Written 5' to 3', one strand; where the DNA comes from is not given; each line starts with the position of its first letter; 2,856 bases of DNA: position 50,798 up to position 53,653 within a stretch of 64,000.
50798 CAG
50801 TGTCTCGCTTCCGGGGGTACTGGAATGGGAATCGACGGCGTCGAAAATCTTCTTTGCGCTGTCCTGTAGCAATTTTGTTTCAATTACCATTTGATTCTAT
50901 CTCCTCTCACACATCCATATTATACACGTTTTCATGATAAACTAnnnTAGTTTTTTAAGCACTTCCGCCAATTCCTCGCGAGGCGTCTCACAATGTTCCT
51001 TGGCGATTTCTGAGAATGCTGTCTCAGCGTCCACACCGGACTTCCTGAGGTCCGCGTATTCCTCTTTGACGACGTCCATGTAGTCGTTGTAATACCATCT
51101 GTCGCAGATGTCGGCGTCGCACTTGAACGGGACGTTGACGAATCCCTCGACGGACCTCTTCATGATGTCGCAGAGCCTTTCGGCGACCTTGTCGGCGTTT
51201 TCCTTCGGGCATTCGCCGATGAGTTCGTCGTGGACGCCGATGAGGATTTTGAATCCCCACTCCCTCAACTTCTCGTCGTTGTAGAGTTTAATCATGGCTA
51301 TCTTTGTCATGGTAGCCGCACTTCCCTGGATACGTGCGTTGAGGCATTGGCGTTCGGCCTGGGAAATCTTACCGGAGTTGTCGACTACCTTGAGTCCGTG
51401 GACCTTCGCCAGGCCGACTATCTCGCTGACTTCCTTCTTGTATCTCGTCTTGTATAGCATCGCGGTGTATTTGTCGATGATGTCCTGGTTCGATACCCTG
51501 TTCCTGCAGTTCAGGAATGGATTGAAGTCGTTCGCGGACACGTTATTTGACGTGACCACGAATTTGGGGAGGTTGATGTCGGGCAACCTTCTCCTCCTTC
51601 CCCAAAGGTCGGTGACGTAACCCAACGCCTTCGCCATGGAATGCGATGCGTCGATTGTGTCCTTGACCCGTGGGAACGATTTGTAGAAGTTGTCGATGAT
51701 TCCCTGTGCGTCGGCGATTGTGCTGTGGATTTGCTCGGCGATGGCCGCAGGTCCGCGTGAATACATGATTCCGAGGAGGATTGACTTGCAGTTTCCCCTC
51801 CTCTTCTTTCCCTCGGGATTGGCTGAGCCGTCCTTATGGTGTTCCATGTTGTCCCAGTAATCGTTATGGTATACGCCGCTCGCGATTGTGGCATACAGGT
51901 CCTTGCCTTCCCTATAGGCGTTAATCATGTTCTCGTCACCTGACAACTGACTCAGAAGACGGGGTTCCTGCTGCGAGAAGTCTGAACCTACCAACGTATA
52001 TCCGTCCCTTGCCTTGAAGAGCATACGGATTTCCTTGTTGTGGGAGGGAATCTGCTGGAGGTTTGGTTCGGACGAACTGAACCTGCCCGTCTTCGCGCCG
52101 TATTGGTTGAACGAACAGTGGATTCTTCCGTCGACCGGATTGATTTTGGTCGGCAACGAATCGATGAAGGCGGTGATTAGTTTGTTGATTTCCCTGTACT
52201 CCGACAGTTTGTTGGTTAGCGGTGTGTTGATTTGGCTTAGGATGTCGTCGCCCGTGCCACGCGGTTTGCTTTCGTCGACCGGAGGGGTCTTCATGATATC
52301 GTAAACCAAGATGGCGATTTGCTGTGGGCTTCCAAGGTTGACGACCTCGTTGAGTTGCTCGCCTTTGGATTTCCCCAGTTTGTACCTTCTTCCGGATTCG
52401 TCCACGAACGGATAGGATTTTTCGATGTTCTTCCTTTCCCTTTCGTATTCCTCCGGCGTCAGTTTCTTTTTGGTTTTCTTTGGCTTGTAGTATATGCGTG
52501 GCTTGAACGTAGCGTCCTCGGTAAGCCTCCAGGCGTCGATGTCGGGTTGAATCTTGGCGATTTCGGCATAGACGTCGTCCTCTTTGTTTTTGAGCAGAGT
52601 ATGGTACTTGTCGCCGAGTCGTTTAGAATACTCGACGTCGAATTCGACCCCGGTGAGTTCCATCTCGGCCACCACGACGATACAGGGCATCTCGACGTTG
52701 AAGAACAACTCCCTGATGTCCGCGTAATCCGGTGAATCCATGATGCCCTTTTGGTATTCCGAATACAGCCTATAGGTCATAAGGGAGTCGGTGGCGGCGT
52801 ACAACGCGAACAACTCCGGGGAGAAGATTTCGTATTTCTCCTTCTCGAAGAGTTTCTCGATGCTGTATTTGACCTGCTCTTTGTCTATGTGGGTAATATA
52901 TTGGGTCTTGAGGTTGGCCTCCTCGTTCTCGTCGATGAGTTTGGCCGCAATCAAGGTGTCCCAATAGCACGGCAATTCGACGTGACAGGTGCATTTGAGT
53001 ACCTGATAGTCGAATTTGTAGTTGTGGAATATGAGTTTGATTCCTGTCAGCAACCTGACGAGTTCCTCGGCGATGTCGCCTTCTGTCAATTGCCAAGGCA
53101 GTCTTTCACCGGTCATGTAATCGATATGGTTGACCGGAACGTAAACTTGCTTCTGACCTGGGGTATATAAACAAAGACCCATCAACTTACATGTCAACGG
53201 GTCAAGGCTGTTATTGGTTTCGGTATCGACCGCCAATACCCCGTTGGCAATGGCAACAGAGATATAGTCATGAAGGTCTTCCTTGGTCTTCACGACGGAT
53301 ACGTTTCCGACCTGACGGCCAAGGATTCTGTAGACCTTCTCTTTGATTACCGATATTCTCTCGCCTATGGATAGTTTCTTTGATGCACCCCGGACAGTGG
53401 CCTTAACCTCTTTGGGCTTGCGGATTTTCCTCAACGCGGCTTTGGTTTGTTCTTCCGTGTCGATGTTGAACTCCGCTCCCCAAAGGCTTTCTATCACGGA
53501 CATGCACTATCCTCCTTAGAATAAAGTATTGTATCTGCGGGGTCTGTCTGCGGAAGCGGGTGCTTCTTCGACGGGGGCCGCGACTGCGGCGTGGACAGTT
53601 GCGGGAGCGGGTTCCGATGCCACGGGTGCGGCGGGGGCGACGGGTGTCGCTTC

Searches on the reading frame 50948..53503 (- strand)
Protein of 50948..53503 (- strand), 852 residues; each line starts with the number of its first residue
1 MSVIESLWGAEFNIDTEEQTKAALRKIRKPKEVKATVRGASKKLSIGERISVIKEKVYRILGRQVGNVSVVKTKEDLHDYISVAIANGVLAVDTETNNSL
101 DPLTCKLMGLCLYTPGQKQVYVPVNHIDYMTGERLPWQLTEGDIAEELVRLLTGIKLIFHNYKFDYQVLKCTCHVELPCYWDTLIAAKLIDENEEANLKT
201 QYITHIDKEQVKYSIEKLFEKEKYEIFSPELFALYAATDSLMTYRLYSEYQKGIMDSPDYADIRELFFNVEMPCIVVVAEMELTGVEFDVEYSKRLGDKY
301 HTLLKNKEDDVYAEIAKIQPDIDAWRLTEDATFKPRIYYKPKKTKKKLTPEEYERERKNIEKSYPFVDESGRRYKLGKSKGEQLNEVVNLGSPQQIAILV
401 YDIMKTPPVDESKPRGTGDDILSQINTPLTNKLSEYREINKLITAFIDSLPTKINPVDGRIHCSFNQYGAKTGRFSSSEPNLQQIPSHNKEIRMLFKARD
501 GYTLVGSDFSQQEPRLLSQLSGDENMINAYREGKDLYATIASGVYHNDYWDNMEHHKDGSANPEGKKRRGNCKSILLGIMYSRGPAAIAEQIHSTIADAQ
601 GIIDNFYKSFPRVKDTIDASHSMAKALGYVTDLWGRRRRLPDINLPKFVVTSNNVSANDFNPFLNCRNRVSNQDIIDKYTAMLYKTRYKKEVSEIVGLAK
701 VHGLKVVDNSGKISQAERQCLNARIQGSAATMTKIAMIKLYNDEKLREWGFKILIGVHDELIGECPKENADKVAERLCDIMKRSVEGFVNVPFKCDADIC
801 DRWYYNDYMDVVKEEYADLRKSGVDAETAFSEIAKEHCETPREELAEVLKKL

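Call 15: search_protein_families(library=pfam, proteins=[window:50948-53503:-], max_evalue=0.001)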
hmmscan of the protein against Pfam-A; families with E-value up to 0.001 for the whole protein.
window:50948-53503:- (852 aa): 2 families
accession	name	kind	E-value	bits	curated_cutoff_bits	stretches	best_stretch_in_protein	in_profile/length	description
PF00476.26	DNA_pol_A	-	1.2e-84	284.9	34.3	2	382-652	24-290/381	DNA polymerase family A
PF01612.26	DNA_pol_A_exo1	-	2.8e-15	57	23.6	1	70-251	3-169/173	3'-5' exonuclease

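Call 26: search_dna_similar(query=window:50948-53503:-, collection=phages, mode=protein, max_rows=15)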
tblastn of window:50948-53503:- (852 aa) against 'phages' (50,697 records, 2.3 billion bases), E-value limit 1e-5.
The search stops at 5000 records and this limit was reached: more records match than are counted here, and every count below describes the 5000 best-scoring records only.
Records with a match: at least 5000; places in all: 5002; records where one place covers at least 80% of the query: 61.
Best place of each record, by identity: <60% 5000.
By first word of the organism name: Mycobacterium 1107; Vibrio 611; Salmonella 345; Staphylococcus 320; Microbacterium 314; Pseudomonas 298; Escherichia 232; Bacillus 224; Enterococcus 145; Gordonia 120; and 118 more.
By host as written in the record: Mycobacterium smegmatis mc2 155 799; - 698; Mycobacterium smegmatis mc#155 153; Microbacterium foliorum NRRL B-24224 136; Microbacterium foliorum NRRL B-24224 SEA 133; Pseudomonas aeruginosa 110; Staphylococcus aureus 104; Escherichia coli 79; and 843 more.
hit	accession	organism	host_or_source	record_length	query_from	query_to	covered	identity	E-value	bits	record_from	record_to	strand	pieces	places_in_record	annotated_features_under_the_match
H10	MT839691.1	Bacteriophage sp.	human fecal samples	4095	97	849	86%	48.6%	3e-111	690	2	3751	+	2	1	record has no annotation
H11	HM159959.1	Clostridium phage phiCTP1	-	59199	10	804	93%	39.1%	3e-167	544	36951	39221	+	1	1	putative DNA polymerase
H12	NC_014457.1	Clostridium phage phiCTP1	-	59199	10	804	93%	39.1%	3e-167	544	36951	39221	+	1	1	DNA polymerase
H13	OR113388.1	Clostridium phage vB_CtyS-FA88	Clostridium sp.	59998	10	804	93%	38.9%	2e-166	541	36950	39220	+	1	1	putative DNA polymerase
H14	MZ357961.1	Bacillus phage Flasso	Bacillus cereus MCR1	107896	26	817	93%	35.5%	7e-138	459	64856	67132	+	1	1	DNA polymerase I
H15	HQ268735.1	Streptococcus phage Dp-1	Streptococcus pneumoniae strain R6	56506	23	804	92%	36.0%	2e-149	492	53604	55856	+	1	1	DNA polymerase I | hypothetical protein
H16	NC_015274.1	Streptococcus phage Dp-1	Streptococcus pneumoniae strain R6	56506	23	804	92%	36.0%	2e-149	492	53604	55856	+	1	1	DNA polymerase | hypothetical protein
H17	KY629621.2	Streptococcus virus MS1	Streptococcus pneumoniae R6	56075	59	804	88%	37.5%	3e-150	495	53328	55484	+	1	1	DNA polymerase I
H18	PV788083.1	Clostridium phage CS32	Clostridium sporogenes ATCC-15579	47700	10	816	95%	32.9%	2e-107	370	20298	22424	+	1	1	DNA polymerase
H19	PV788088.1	Clostridium phage CS38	Clostridium sporogenes ATCC-15579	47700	10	816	95%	32.9%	2e-107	370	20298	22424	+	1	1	DNA polymerase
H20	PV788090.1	Clostridium phage CS43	Clostridium sporogenes ATCC-15579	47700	10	816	95%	32.9%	2e-107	370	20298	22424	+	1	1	DNA polymerase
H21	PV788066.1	Clostridium phage CS06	Clostridium sporogenes ATCC-15579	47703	10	816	95%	32.9%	2e-107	370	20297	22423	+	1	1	DNA polymerase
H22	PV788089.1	Clostridium phage CS42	Clostridium sporogenes ATCC-15579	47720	10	816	95%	32.9%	2e-107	370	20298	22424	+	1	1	DNA polymerase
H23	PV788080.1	Clostridium phage CS29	Clostridium sporogenes ATCC-15579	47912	10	816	95%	32.9%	2e-107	370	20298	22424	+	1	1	DNA polymerase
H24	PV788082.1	Clostridium phage CS31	Clostridium sporogenes ATCC-15579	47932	10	816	95%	32.9%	2e-107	370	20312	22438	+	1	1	DNA polymerase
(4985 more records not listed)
